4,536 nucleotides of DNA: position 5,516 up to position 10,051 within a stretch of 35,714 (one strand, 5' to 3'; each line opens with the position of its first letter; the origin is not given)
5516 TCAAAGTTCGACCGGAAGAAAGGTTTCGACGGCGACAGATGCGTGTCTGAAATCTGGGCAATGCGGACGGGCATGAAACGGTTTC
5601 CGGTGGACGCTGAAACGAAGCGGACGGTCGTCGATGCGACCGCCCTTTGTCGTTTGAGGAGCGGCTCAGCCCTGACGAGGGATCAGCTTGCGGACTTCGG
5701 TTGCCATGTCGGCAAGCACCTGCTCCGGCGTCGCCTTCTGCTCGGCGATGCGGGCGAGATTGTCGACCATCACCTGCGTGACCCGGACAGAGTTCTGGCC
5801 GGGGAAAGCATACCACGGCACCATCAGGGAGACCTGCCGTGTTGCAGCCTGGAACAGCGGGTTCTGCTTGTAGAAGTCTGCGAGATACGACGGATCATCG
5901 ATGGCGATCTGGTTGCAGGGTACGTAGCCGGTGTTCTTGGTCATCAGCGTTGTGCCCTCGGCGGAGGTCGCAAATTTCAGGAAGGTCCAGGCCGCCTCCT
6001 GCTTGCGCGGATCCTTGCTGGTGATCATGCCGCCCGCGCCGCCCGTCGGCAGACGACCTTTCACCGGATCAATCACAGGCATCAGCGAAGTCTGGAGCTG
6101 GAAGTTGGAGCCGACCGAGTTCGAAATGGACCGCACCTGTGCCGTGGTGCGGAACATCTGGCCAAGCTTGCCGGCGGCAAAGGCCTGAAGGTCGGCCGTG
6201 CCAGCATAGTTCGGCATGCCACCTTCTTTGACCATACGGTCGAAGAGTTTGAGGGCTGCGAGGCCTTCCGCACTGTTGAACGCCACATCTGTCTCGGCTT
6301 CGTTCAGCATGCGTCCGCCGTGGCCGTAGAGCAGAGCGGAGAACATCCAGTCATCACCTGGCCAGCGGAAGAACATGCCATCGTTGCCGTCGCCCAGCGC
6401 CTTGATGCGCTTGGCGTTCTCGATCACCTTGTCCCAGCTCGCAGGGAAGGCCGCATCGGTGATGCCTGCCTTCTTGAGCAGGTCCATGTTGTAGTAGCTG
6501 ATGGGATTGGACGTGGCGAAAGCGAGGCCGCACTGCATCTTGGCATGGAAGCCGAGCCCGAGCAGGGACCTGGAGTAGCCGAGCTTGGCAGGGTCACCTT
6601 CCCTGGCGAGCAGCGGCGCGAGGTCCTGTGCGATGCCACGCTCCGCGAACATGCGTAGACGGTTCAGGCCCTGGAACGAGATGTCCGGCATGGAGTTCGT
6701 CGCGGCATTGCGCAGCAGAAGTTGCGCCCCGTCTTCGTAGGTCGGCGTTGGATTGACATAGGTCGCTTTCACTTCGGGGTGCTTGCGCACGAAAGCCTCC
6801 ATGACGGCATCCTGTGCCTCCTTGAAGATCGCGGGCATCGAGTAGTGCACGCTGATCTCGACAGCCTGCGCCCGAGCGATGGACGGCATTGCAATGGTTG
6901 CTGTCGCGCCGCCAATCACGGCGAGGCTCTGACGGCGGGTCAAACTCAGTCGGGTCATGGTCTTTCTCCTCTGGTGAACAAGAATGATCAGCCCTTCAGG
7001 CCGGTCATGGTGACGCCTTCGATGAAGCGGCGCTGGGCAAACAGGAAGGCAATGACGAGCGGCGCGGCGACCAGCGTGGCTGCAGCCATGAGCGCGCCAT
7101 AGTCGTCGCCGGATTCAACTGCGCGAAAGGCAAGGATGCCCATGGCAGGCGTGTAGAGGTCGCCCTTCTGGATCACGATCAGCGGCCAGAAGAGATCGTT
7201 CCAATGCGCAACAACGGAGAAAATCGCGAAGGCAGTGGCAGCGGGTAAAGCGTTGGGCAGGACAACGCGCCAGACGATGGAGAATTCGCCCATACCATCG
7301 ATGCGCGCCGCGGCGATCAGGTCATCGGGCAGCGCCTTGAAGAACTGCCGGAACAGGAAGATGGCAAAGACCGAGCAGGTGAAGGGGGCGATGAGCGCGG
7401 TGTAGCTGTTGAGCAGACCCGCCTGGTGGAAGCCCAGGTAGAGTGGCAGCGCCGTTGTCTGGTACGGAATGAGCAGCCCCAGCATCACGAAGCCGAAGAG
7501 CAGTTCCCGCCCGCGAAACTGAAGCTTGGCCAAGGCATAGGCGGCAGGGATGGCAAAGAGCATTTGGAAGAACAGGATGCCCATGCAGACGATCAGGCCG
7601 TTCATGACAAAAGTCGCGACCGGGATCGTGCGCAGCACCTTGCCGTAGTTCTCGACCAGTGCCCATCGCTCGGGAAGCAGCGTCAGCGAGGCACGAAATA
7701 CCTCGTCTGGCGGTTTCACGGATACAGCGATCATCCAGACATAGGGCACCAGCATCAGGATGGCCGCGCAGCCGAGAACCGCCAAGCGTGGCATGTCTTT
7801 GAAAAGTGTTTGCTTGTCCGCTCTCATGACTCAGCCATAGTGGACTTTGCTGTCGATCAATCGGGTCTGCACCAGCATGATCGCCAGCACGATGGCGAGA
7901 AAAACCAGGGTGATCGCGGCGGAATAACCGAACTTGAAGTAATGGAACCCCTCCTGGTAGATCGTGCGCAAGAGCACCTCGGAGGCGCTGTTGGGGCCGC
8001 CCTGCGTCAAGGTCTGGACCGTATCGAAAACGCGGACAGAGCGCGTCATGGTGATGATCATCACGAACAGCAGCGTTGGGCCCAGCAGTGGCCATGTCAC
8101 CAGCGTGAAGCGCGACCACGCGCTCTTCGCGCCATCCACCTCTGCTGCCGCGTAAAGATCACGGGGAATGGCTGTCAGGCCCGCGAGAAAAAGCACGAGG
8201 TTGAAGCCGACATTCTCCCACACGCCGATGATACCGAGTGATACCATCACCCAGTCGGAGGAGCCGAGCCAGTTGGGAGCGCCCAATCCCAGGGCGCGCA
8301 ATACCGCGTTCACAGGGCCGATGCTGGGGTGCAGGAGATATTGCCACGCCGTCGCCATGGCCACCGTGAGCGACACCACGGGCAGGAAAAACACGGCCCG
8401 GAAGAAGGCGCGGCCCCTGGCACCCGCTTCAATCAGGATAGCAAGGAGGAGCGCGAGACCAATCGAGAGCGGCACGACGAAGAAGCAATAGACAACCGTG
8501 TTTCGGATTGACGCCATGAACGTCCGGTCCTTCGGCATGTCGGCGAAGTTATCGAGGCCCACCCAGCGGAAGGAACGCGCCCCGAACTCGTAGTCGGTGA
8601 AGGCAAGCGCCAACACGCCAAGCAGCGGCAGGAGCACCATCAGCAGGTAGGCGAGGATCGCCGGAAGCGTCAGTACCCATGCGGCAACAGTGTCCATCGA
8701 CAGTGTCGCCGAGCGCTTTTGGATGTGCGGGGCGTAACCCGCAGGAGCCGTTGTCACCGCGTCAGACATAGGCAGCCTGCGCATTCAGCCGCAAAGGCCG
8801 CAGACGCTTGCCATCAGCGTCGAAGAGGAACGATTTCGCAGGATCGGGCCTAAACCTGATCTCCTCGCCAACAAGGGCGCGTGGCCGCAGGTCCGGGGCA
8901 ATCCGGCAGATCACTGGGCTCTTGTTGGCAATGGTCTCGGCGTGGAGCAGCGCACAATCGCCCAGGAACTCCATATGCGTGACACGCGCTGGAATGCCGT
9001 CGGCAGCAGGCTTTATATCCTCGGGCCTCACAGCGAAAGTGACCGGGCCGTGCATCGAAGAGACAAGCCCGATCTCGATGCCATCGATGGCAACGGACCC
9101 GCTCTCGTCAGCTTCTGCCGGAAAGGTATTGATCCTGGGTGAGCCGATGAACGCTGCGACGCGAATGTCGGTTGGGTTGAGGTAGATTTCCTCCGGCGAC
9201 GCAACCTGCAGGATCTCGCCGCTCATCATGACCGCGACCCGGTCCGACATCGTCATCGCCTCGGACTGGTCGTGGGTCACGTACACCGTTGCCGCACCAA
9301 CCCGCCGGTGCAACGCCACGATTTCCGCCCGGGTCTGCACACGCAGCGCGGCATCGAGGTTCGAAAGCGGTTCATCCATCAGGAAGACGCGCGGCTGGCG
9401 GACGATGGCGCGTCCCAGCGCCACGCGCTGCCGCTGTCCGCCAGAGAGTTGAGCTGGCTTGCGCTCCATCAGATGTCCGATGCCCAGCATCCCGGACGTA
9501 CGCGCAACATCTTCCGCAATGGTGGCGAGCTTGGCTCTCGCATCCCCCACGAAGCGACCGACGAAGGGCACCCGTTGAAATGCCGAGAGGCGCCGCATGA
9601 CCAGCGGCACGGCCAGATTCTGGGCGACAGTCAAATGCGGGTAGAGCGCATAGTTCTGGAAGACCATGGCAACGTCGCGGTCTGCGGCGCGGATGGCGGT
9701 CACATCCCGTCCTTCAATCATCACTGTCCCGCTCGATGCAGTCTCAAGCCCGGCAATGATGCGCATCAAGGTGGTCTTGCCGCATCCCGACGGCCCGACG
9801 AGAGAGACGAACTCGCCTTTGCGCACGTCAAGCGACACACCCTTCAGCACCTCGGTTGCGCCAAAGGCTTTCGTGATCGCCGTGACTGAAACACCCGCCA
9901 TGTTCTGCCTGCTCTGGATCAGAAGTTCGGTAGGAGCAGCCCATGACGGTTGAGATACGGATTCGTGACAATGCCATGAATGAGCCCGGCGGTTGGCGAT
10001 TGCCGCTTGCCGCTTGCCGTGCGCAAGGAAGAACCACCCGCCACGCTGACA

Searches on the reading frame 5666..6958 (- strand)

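Call 15: search_protein_families(library=pfam, proteins=[window:5666-6958:-], max_evalue=0.001)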
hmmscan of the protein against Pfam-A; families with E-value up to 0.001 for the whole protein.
window:5666-6958:- (430 aa): 2 families
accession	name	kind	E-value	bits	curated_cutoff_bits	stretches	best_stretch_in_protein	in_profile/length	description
PF01547.30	SBP_bac_1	-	4.4e-30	106.2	26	1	45-335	7-305/307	Bacterial extracellular solute-binding protein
PF13416.11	SBP_bac_8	-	5.9e-30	105.4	27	1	52-368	2-276/279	Bacterial extracellular solute-binding protein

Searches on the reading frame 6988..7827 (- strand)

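Call 15: search_protein_families(library=pfam, proteins=[window:6988-7827:-], max_evalue=0.001)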
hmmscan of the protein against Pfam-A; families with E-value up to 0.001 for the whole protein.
window:6988-7827:- (279 aa): 1 family
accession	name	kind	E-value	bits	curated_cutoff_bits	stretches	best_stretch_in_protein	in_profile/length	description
PF00528.27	BPD_transp_1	-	9.3e-22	78.1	26.4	1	92-268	1-178/184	Binding-protein-dependent transport system inner membrane component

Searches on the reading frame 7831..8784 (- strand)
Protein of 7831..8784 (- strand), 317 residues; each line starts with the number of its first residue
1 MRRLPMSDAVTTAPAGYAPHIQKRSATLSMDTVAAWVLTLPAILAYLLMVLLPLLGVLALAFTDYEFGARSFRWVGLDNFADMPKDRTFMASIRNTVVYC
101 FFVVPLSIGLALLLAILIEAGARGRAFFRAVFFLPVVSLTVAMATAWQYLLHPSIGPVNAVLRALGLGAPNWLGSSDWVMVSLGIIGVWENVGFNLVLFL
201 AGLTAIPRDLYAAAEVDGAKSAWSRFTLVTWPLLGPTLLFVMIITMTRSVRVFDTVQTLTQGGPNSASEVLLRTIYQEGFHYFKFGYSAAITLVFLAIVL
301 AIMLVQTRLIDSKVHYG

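Call 15: search_protein_families(library=pfam, proteins=[window:7831-8784:-], max_evalue=0.001)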
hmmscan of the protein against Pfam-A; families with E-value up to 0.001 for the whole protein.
window:7831-8784:- (317 aa): 1 family
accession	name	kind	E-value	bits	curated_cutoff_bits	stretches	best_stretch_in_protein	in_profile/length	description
PF00528.27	BPD_transp_1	-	4e-10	40.2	26.4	1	111-309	5-178/184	Binding-protein-dependent transport system inner membrane component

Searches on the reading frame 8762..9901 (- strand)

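Call 15: search_protein_families(library=pfam, proteins=[window:8762-9901:-], max_evalue=0.001)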
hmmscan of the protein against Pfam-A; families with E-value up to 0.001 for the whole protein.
window:8762-9901:- (379 aa): 4 families
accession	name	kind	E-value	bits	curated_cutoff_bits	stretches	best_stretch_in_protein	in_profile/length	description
PF00005.33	ABC_tran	-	1.7e-35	123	25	1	19-179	1-136/137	ABC transporter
PF08402.16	TOBE_2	-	1.5e-08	35.1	21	1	290-360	2-76/76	TOBE domain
PF13304.12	AAA_21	-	0.00015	22.4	27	0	32-52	2-22/304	AAA domain, putative AbiEii toxin, Type IV TA system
PF00004.35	AAA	-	0.00022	22.1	21.2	1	33-83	2-52/131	ATPase family associated with various cellular activities (AAA)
